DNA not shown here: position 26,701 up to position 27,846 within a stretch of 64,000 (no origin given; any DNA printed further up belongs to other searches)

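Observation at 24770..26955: ~200-bp direct repeats (peroxidase 3' end + PPK2 5' end) bracket a 1.7-kb GlcG / His-rich lipoprotein / repeat-protein insert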

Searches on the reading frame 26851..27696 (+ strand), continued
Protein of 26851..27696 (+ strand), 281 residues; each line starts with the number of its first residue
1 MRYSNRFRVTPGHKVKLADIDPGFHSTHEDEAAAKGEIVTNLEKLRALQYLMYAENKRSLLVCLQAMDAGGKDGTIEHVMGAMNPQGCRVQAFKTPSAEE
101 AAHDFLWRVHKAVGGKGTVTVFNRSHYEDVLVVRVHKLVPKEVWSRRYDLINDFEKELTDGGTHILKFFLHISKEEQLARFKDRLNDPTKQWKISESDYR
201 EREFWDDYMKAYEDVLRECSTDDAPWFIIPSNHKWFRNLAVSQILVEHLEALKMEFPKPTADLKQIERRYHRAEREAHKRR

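Call 35: find_encoding_contigs(protein=P0014, flank=8000, max_places=4)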
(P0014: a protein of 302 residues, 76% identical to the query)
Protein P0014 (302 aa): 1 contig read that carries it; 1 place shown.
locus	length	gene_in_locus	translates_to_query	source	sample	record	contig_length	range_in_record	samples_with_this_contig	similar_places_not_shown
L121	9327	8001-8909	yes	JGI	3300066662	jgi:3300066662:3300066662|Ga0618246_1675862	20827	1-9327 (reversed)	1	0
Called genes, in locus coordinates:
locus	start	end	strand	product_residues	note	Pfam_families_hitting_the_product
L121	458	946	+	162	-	-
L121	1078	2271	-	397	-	PF00158:Sigma54_activat, PF01078:Mg_chelatase (faint), PF14532:Sigma54_activ_2, PF07728:AAA_5 (weak), PF25601:AAA_lid_14, PF02954:HTH_8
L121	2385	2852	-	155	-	PF00072:Response_reg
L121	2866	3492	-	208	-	PF00072:Response_reg, PF08281:Sigma70_r4_2 (weak), PF00196:GerE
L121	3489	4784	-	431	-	PF25487:ETR1_N, PF00512:HisKA, PF02518:HATPase_c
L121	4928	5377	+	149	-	-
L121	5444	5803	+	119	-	PF13441:Gly-zipper_YMGG, PF13436:Gly-zipper_OmpA (weak), PF13488:Gly-zipper_Omp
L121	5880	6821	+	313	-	PF01972:SDH_protease, PF25145:NfeD1b_N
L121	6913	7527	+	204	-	PF07758:DUF1614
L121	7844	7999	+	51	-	-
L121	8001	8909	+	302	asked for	PF03976:PPK2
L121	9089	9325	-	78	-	?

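Call 48: search_protein_families(library=ncbifam, proteins=[window:26851-27696:+, L070:7473-8885:+, L070:9074-9505:+, L070:9502-9969:+], max_evalue=0.01)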
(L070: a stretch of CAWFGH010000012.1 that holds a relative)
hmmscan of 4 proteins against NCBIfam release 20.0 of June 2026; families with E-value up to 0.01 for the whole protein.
window:26851-27696:+ (281 aa): 5 families
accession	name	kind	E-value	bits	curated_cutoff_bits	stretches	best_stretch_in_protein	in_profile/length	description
TIGR03709.1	PPK2_rel_1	subfamily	3.3e-115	383.8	247.2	1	5-265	2-262/264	PPK2 family polyphosphate kinase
NF042973.1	ADPpolyPPhtase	equivalog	7.9e-93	310.8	450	1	5-264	4-275/285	ADP-polyphosphate phosphotransferase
TIGR03708.1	poly_P_AMP_trns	equivalog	1.6e-64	218.4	547.65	1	34-251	275-491/493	polyphosphate:AMP phosphotransferase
NF050016.1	PolyPhAMPPhtase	equivalog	2.9e-51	174.5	800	1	16-251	237-471/472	polyphosphate:AMP phosphotransferase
TIGR03707.1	PPK2_P_aer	equivalog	4.5e-44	150.9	301.8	1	44-250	17-222/230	polyphosphate kinase 2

L070:7473-8885:+ (470 aa): 0 families

L070:9074-9505:+ (143 aa): 1 family
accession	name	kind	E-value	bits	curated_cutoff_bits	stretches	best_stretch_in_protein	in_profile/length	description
NF052577.1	ThSTportTsuASprch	equivalog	1.1e-05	25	400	1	85-135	277-327/330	thiosulfate transporter TsuA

L070:9502-9969:+ (155 aa): 0 families

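Call 50: find_encoding_contigs(protein=P0003, flank=3000, max_places=6)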
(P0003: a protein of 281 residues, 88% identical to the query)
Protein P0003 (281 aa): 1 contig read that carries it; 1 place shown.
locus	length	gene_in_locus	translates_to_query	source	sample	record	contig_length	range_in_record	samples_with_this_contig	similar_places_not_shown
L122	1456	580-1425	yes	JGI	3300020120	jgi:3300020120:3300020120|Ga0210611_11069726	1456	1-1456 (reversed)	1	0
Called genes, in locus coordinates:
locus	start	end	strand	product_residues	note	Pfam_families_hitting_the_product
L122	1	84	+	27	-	?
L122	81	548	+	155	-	PF20398:DUF6691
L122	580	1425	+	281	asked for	PF03976:PPK2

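Call 51: find_encoding_contigs(protein=P0004, flank=3000, max_places=6)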
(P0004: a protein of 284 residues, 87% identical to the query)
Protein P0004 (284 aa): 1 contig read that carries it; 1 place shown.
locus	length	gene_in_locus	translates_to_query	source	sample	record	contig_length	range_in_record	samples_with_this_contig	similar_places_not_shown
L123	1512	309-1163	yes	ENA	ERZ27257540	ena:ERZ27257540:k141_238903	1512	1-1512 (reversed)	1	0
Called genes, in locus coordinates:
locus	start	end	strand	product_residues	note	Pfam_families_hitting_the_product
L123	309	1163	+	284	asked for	PF03976:PPK2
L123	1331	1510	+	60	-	?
